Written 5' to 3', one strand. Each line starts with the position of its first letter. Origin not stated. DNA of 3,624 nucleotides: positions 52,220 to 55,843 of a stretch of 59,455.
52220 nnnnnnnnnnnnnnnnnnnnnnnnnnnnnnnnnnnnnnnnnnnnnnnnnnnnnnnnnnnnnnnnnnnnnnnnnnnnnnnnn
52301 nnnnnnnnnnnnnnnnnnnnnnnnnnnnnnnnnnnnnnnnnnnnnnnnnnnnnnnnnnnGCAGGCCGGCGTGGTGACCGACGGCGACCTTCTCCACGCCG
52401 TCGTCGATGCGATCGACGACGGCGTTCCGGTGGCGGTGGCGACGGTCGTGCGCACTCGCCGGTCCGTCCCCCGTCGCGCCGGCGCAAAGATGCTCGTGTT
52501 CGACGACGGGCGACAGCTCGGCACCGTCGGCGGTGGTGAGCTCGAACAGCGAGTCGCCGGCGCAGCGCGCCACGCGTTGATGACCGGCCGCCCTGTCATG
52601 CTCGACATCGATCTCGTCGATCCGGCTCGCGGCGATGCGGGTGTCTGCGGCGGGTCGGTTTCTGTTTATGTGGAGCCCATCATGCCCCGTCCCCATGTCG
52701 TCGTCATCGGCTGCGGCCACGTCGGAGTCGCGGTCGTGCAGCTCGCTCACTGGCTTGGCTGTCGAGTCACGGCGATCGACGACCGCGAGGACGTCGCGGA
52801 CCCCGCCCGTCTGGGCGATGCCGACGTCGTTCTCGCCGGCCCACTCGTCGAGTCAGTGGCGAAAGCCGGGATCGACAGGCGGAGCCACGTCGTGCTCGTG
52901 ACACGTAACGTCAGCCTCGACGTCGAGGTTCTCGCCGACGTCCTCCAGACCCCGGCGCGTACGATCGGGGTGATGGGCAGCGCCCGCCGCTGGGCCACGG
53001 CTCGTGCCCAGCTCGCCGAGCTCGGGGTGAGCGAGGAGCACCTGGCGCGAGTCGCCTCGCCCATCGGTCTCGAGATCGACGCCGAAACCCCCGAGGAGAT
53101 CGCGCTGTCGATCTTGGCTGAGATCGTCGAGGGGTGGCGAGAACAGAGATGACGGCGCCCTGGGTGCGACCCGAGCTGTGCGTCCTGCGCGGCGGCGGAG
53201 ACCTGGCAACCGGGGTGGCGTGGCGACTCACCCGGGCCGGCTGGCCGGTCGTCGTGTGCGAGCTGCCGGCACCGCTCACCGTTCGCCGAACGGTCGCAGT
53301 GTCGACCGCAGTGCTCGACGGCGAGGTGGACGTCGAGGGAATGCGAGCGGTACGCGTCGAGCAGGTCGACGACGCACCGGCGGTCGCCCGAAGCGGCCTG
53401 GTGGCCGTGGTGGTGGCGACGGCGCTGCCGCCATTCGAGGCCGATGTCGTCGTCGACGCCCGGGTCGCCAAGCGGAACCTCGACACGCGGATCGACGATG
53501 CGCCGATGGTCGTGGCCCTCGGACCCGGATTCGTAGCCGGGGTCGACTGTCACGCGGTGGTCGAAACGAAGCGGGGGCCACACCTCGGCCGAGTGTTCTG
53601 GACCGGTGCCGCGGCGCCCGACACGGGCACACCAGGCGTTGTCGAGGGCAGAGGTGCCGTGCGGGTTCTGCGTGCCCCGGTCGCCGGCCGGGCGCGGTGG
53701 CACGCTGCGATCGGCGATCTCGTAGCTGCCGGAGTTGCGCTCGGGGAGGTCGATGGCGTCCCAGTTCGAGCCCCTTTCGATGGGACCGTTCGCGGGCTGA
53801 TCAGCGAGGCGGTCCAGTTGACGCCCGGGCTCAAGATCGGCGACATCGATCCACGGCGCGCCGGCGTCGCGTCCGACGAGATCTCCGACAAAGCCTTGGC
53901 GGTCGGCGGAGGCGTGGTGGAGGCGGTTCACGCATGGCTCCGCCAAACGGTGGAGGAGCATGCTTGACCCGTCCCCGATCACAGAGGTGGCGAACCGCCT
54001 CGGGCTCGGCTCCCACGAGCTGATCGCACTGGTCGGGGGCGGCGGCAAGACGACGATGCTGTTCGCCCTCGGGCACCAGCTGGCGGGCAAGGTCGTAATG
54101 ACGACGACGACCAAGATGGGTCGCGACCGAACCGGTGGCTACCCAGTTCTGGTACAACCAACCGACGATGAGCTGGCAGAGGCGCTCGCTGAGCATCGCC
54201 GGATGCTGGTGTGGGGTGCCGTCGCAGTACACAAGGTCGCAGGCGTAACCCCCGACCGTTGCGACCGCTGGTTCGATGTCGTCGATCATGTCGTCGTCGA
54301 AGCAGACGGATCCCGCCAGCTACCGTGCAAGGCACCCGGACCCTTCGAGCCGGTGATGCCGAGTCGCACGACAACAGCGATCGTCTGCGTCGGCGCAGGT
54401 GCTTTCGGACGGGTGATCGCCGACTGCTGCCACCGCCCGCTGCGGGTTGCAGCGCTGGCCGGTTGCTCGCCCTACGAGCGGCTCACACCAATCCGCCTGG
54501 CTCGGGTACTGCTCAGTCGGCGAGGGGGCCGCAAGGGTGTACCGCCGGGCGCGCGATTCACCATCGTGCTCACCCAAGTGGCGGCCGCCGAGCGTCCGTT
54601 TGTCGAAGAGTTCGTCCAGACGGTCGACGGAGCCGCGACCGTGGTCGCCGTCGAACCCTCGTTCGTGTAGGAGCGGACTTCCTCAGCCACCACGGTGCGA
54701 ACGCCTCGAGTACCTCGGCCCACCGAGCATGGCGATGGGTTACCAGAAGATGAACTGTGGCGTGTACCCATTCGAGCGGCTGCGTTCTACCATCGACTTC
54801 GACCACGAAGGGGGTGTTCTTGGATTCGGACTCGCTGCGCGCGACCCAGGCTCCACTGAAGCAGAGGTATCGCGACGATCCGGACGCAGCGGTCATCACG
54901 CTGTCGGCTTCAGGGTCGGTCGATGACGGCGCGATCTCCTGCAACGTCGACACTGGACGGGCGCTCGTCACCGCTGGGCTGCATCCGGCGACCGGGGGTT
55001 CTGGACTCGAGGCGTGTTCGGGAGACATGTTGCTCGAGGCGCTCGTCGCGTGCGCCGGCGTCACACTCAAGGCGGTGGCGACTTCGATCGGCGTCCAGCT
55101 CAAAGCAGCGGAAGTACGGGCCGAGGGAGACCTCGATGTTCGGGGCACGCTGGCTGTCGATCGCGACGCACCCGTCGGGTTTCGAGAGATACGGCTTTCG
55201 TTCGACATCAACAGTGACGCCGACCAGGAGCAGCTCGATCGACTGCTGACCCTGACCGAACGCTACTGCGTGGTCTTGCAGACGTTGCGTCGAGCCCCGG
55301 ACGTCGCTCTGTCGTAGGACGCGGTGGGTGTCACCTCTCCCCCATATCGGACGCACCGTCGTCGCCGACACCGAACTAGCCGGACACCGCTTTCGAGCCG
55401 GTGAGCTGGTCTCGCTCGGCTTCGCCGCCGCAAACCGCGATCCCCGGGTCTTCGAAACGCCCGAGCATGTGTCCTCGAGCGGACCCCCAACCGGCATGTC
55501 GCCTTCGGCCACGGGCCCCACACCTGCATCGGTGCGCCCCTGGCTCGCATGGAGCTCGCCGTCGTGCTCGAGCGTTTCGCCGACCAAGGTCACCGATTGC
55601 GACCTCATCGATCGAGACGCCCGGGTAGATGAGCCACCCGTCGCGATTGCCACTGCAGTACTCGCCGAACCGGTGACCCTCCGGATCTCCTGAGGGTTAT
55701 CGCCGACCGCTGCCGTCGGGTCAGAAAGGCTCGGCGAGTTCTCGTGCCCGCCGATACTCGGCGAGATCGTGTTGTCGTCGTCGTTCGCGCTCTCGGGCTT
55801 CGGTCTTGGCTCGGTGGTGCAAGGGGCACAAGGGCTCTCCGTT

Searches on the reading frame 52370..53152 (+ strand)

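Call 41: search_protein_families(library=ncbifam, proteins=[window:52370-53152:+], max_evalue=0.00001)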
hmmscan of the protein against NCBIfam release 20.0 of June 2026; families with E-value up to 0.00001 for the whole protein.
window:52370-53152:+ (260 aa): 3 families
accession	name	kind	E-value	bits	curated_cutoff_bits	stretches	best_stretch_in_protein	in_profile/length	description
NF045664.1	XdhC_rel_AOR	equivalog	5.5e-65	219.9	350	2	99-254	186-342/346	XdhC family aldehyde oxidoreductase maturation factor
TIGR02964.1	xanthine_xdhC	equivalog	1.1e-36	126.7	161.6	1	23-253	2-246/246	xanthine dehydrogenase accessory protein XdhC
NF047908.1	AldhRedAhr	equivalog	3.2e-07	29.6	470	1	92-197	149-255/335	NADPH-dependent aldehyde reductase Ahr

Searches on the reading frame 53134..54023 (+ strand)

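Call 69: search_protein_families(library=ncbifam, proteins=[window:53134-53967:+, window:53178-54023:+], max_evalue=0.001)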
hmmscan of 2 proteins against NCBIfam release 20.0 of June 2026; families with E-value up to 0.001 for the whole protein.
window:53134-53967:+ (277 aa): 1 family
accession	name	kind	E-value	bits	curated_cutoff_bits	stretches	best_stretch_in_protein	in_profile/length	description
TIGR03309.1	matur_yqeB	equivalog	6.1e-86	288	220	1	17-265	2-253/256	selenium-dependent molybdenum cofactor biosynthesis protein YqeB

window:53178-54023:+ (281 aa): 0 families

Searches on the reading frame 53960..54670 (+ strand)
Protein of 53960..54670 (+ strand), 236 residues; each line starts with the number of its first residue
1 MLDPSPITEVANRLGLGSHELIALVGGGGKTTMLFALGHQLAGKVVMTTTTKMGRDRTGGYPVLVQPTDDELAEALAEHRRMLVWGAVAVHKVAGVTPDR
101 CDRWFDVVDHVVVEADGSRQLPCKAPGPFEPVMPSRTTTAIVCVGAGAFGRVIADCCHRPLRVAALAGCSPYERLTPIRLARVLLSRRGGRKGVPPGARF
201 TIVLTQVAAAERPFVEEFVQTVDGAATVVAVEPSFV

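Call 44: search_protein_families(library=pfam, proteins=[window:53960-54670:+], max_evalue=0.00001)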
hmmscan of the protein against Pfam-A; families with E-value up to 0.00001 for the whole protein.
window:53960-54670:+ (236 aa): 1 family
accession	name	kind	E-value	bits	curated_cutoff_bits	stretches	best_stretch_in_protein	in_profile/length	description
PF19842.5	YqeC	-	2.8e-35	122.1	27.6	1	22-160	1-144/145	YqeC protein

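Call 45: search_protein_families(library=ncbifam, proteins=[window:53960-54670:+], max_evalue=0.001)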
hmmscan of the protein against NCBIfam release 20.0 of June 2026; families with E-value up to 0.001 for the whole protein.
window:53960-54670:+ (236 aa): 1 family
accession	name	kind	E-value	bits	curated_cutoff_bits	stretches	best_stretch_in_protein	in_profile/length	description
TIGR03172.2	TIGR03172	equivalog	1.2e-46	159.2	73.05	1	22-212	2-195/209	selenium cofactor biosynthesis protein YqeC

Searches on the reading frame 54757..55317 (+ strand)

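Call 45: search_protein_families(library=ncbifam, proteins=[window:54757-55317:+], max_evalue=0.001)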
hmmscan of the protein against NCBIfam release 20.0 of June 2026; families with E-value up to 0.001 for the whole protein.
window:54757-55317:+ (186 aa): 2 families
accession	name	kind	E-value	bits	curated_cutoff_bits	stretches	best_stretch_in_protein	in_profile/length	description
NF041052.1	OsmC_like_Se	domain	4.1e-11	43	95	1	93-183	47-136/144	OsmC-related (seleno)protein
TIGR03563.1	perox_SACOL1771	subfamily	0.00075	19.4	166.15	1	78-179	33-132/138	SACOL1771 family peroxiredoxin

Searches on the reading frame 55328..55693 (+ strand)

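Call 45: search_protein_families(library=ncbifam, proteins=[window:55328-55693:+], max_evalue=0.001)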
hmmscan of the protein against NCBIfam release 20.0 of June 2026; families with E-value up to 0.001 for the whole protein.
window:55328-55693:+ (121 aa): 3 families
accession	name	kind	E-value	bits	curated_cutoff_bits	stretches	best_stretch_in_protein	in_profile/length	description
TIGR04515.1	P450_rel_GT_act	subfamily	1.6e-06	27.7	343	1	9-55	279-325/386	P450-derived glycosyltransferase activator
TIGR04458.1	CYP450_TxtE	equivalog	1.9e-05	23.5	500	1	9-48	295-334/403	4-nitrotryptophan synthase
TIGR04538.1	P450_cycloAA_1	subfamily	2.1e-05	23.5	500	1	2-48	270-316/395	cytochrome P450, cyclodipeptide synthase-associated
